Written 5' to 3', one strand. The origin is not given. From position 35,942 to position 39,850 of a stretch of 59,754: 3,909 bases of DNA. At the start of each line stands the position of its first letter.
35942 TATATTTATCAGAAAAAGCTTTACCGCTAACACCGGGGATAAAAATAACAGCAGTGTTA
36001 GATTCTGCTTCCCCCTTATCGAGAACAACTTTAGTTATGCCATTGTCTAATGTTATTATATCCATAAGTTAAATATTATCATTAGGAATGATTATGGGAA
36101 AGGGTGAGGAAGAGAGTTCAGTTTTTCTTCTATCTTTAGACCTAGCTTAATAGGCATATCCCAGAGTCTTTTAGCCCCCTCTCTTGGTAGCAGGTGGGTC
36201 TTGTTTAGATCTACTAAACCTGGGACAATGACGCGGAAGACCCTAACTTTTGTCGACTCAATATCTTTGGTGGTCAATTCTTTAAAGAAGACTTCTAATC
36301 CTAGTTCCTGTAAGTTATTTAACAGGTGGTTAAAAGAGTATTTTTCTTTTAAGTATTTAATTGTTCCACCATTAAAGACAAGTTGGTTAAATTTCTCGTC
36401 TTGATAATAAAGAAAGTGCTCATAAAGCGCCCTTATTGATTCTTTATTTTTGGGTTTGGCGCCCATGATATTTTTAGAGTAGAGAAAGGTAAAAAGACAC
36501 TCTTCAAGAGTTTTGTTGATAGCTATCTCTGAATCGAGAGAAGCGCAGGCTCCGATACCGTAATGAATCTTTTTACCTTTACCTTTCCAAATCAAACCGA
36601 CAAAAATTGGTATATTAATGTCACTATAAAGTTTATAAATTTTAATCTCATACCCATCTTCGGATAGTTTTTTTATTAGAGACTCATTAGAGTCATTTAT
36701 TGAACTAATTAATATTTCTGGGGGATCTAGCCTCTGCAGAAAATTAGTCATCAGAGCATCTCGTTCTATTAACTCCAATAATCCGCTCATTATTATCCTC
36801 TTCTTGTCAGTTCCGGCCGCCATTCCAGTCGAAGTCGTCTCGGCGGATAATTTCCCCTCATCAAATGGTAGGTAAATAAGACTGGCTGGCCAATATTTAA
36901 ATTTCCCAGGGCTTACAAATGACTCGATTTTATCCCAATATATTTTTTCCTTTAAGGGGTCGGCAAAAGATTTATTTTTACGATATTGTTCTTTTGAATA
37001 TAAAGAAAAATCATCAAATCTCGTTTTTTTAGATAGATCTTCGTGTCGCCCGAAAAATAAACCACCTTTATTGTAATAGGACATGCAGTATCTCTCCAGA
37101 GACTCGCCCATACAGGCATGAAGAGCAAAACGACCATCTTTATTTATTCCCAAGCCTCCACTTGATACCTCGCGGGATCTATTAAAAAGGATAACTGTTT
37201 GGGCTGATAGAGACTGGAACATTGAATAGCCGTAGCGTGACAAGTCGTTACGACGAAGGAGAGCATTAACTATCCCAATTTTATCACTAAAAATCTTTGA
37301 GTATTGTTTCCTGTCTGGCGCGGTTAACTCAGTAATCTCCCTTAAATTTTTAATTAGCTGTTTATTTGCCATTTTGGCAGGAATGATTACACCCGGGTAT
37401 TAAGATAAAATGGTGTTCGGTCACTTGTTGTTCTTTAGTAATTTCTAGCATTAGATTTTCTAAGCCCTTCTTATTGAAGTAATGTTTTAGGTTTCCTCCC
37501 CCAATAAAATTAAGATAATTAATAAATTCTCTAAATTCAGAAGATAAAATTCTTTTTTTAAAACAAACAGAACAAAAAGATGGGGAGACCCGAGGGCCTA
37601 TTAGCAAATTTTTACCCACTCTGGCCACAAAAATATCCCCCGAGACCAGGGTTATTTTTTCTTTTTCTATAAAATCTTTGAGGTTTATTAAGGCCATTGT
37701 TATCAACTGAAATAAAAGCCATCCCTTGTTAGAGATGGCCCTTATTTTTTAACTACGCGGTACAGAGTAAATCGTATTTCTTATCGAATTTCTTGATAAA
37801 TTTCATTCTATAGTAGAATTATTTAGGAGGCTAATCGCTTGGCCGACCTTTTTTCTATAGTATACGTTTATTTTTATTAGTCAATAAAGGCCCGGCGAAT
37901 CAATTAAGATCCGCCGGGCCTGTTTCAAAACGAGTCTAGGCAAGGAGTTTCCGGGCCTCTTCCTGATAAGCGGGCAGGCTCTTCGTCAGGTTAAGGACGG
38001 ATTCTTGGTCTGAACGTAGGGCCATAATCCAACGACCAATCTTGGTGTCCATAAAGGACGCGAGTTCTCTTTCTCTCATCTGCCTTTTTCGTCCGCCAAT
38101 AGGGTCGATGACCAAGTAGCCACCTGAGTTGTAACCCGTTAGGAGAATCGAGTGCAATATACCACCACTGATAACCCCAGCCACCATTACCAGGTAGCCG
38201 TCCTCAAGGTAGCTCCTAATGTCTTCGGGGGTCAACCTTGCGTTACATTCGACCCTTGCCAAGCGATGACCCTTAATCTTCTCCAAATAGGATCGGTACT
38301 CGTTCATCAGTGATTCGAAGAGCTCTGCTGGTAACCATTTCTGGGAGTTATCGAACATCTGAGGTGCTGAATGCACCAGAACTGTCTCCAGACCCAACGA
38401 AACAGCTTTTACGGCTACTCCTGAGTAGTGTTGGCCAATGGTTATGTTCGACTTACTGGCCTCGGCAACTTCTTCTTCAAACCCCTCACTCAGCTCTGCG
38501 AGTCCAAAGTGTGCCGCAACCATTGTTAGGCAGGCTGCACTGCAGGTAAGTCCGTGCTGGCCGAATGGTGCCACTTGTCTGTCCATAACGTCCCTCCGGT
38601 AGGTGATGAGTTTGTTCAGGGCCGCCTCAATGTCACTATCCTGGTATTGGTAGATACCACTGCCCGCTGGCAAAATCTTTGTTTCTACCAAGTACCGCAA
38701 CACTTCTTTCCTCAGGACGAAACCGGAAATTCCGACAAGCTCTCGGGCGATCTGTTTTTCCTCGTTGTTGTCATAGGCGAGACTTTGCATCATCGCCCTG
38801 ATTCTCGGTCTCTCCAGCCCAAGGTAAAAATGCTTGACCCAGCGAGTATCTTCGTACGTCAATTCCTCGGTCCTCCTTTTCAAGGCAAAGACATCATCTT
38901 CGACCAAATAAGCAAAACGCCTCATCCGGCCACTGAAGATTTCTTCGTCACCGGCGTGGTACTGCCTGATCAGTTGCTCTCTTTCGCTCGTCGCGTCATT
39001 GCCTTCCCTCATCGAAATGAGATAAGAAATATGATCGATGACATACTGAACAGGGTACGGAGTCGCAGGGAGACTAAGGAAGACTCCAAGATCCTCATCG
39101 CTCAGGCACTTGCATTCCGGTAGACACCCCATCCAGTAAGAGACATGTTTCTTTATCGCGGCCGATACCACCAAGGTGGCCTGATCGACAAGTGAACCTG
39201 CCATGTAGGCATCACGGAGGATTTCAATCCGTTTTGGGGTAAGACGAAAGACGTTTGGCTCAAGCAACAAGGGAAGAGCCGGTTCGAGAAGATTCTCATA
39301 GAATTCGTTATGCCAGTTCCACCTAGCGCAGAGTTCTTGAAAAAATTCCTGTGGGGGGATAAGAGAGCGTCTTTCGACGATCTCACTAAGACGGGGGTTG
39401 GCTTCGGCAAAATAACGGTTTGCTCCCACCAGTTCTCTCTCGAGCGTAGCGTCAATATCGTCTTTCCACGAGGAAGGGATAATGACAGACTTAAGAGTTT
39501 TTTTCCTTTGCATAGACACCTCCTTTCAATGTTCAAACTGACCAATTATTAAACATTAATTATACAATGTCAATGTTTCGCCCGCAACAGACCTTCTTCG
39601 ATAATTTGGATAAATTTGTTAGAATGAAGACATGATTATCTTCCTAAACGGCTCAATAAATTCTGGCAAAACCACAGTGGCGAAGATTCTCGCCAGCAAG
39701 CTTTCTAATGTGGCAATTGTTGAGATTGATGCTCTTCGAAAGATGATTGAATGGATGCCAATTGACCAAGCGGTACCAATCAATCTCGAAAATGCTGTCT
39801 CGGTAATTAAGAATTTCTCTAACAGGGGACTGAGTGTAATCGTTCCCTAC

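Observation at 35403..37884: Minimal YcaO cassette: small Cys-rich protein, YcaO, alpha/beta hydrolase, with no known partner enzyme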

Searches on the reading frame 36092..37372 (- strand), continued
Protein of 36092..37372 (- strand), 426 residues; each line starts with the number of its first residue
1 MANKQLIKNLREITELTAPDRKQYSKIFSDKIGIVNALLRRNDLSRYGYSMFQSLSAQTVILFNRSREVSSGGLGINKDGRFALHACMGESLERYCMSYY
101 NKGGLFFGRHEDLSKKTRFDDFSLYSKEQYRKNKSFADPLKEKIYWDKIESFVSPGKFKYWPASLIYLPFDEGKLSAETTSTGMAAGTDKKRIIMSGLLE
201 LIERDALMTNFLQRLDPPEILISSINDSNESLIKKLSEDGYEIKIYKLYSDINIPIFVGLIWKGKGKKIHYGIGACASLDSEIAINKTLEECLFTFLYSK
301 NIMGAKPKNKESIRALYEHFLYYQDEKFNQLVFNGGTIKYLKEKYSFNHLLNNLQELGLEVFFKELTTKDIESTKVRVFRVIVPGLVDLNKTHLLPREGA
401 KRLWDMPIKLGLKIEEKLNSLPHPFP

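Call 59: search_protein_families(library=ncbifam, proteins=[L043:4174-4980:+, L043:6282-7097:+, L045:4054-4851:+, L045:6156-6944:+, L077:4160-4888:+, L077:6171-7280:+, L068:3913-4800:+, L079:1632-2408:+, L048:3251-4045:+, L057:5112-5867:+], max_evalue=0.001)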
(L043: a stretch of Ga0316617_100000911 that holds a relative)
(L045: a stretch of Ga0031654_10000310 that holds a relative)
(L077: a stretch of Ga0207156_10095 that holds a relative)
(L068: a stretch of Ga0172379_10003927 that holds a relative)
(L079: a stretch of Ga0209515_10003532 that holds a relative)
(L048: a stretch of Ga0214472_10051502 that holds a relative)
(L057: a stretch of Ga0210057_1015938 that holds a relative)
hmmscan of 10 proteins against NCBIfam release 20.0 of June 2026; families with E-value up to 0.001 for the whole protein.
L043:4174-4980:+ (269 aa): 2 families
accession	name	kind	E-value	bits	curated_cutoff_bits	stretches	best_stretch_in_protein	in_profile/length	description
TIGR03603.1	cyclo_dehy_ocin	subfamily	1.2e-10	41.6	187.65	1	63-264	101-296/319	thiazole/oxazole-forming peptide maturase, SagC family component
TIGR03882.1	cyclo_dehyd_2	equivalog_domain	2.3e-05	24.7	36.9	1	161-264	12-116/164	TOMM precursor leader peptide-binding protein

L043:6282-7097:+ (272 aa): 2 families
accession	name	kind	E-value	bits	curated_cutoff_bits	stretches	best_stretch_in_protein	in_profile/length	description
TIGR03605.1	antibiot_sagB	domain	1.1e-43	148.8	78.4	1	85-256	3-172/173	SagB family peptide dehydrogenase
TIGR04511.1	SagB_rel_DH_2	exception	1e-25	90.6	240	1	59-256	169-367/380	putative peptide maturation dehydrogenase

L045:4054-4851:+ (266 aa): 1 family
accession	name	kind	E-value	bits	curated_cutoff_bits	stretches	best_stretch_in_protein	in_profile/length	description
TIGR03603.1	cyclo_dehy_ocin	subfamily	1.1e-11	45.1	187.65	1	96-262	129-296/319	thiazole/oxazole-forming peptide maturase, SagC family component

L045:6156-6944:+ (263 aa): 3 families
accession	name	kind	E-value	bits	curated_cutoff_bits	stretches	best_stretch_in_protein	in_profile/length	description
TIGR03605.1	antibiot_sagB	domain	4.5e-44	150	78.4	1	85-256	3-172/173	SagB family peptide dehydrogenase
TIGR04511.1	SagB_rel_DH_2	exception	1.8e-25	89.8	240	1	62-256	172-367/380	putative peptide maturation dehydrogenase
NF008033.1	PRK10765.1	equivalog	9.7e-05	21.9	223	0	205-259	106-161/240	oxygen-insensitive NADPH nitroreductase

L077:4160-4888:+ (243 aa): 3 families
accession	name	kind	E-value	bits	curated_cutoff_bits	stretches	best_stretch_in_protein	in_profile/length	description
TIGR03603.1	cyclo_dehy_ocin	subfamily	6.8e-09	35.9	187.65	1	58-218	140-300/319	thiazole/oxazole-forming peptide maturase, SagC family component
TIGR03882.1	cyclo_dehyd_2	equivalog_domain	1e-06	29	36.9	1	114-218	18-120/164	TOMM precursor leader peptide-binding protein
NF009123.0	PRK12475.1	subfamily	0.00036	19.9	510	0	62-126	108-170/338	MoeB/ThiF family adenylyltransferase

L077:6171-7280:+ (370 aa): 6 families
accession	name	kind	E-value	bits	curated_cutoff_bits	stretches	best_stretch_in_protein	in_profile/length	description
TIGR03605.1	antibiot_sagB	domain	1.3e-37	128.9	78.4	1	91-263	2-173/173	SagB family peptide dehydrogenase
TIGR04511.1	SagB_rel_DH_2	exception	2e-20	73.2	240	1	67-263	170-368/380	putative peptide maturation dehydrogenase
NF033536.1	lasso_PqqD_Bac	exception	2.4e-05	24.4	80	1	318-366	36-84/88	lasso peptide biosynthesis PqqD family chaperone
TIGR04248.1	SCM_PqqD_rel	equivalog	7.5e-05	22.9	100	1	303-367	16-80/84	SynChlorMet cassette protein ScmD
TIGR03859.1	PQQ_PqqD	equivalog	0.00018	21.3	46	1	314-368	27-80/81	pyrroloquinoline quinone biosynthesis peptide chaperone PqqD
TIGR04302.1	geo_PqqD_fam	equivalog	0.00045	20.6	100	1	311-368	44-100/102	GeoRSP system PqqD family peptide chaperone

L068:3913-4800:+ (296 aa): 4 families
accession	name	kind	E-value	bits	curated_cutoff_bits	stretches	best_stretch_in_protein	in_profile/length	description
NF046102.1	CellCycRegCcrZ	equivalog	9.1e-09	35.1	400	1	105-230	81-206/260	cell cycle regulator CcrZ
NF041256.1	GntI_guanitoxin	equivalog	2e-05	24.1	357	1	56-245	55-238/282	guanitoxin biosynthesis pre-guanitoxin N-oxide kinase GntI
NF038156.1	lant_syn_V_LxmK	equivalog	2e-05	23.8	315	1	178-214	191-227/347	class V lanthionine synthetase subunit LxmK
TIGR02172.1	Fb_sc_TIGR02172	paralog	0.00027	20.8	228.2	1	55-220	38-195/226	TIGR02172 family protein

L079:1632-2408:+ (259 aa): 2 families
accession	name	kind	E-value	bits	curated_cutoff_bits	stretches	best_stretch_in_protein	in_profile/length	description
TIGR03605.1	antibiot_sagB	domain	1.8e-43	148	78.4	1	89-252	2-172/173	SagB family peptide dehydrogenase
TIGR04511.1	SagB_rel_DH_2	exception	1.1e-27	97.1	240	1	57-254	162-369/380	putative peptide maturation dehydrogenase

L048:3251-4045:+ (265 aa): 2 families
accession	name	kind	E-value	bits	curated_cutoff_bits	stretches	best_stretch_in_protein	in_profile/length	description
TIGR03605.1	antibiot_sagB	domain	2.6e-48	163.8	78.4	1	96-261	2-173/173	SagB family peptide dehydrogenase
TIGR04511.1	SagB_rel_DH_2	exception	1.7e-26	93.2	240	1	65-262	163-369/380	putative peptide maturation dehydrogenase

L057:5112-5867:+ (252 aa): 2 families
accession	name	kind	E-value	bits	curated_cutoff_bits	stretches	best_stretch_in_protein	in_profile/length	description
TIGR03605.1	antibiot_sagB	domain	2e-42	144.6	78.4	1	90-251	2-172/173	SagB family peptide dehydrogenase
TIGR04511.1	SagB_rel_DH_2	exception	1.2e-21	77.3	240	1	57-249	164-365/380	putative peptide maturation dehydrogenase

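Call 90: search_solved_structures(query=A1, max_evalue=0.001, show_alignments=1)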
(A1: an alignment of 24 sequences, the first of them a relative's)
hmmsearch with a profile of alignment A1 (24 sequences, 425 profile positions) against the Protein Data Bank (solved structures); distinct sequences matched with E-value up to 0.001: 6.
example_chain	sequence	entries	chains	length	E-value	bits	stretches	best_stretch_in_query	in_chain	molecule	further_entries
7u58_A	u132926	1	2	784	4.5e-25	91.6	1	20-410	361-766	MusD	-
4v1t_A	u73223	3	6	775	1.6e-21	79.9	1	19-424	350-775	LYND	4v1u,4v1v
4bs9_A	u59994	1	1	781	5.7e-21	78.1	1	21-423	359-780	TRUD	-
6pe3_A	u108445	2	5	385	2.1e-10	43.2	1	142-385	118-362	Uncharacterized protein MJ1094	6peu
6gos_D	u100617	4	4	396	4e-06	29.2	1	179-384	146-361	Microcin B17-processing protein McbD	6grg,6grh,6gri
6ci7_A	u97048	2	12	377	1.3e-05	27.5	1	146-224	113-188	YcaO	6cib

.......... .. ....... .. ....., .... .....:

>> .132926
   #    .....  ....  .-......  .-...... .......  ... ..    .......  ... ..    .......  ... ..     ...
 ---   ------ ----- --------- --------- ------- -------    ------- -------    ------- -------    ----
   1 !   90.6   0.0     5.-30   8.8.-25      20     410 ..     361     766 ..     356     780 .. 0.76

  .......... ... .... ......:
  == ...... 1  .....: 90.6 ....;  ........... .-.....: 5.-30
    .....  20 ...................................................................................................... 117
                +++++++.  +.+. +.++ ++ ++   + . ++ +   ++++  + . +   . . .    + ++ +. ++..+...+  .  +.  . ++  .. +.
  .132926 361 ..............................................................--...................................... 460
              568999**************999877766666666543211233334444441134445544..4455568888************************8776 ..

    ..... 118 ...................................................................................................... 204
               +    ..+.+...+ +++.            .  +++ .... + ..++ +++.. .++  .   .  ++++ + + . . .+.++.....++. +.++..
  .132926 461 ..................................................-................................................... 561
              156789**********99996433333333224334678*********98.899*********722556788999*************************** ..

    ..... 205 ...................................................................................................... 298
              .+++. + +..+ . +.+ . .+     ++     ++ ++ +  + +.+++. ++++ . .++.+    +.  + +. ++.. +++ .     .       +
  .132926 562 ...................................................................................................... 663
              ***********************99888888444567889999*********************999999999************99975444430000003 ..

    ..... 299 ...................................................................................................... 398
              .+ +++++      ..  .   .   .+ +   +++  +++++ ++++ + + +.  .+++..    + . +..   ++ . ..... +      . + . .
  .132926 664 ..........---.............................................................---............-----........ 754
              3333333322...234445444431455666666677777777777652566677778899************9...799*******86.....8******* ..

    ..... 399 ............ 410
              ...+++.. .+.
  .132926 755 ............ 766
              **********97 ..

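Call 93: search_protein_families(library=padloc, proteins=[window:36095-37372:-], max_evalue=0.01)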
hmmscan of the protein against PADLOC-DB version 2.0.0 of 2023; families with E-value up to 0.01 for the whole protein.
window:36095-37372:- (426 aa): 0 families

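Call 96: find_related_loci(query=A1, collection=viral_contigs, flank=5000)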
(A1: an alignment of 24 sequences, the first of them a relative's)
Query A1 (426 aa) in viral_contigs; peptide patterns used: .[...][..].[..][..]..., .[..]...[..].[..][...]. (x = any residue, [..] = any of these).
4 stretches matched a pattern, but none encodes a relative of the query by tblastn (E <= 1e-3).

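Call 98: search_protein_families(library=pfam, proteins=[L001:7336-8301:+, L001:8301-9737:+, L008:8300-9166:+], max_evalue=0.01)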
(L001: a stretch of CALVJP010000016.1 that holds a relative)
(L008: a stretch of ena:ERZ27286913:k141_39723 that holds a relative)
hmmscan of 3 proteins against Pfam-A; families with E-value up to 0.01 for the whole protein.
L001:7336-8301:+ (322 aa): 1 family
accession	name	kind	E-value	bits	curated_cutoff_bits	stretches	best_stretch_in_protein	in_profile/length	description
PF14907.12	NTP_transf_5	-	0.0015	18.6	31.2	1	104-193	56-148/249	Uncharacterised nucleotidyltransferase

L001:8301-9737:+ (479 aa): 2 families
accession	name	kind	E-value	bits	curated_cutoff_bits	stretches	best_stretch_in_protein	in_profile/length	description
PF04055.27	Radical_SAM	-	5.3e-21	75.9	29.5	1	10-174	1-164/166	Radical SAM superfamily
PF13353.11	Fer4_12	-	1.6e-05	25.7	22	1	14-124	13-119/137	4Fe-4S single cluster domain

L008:8300-9166:+ (289 aa): 0 families

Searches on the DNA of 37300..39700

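Call 92: search_rna_families(source=window, start=37300, end=39700, threshold=evalue, max_evalue=1)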
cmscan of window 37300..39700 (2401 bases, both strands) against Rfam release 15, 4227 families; matches with E-value up to 1: 1.
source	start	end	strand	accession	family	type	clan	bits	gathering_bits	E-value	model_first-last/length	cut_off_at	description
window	37884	37992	-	RF02232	sX13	Gene; sRNA;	-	20.9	50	0.41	1-115/115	no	Xanthomonadaceae sRNA sX13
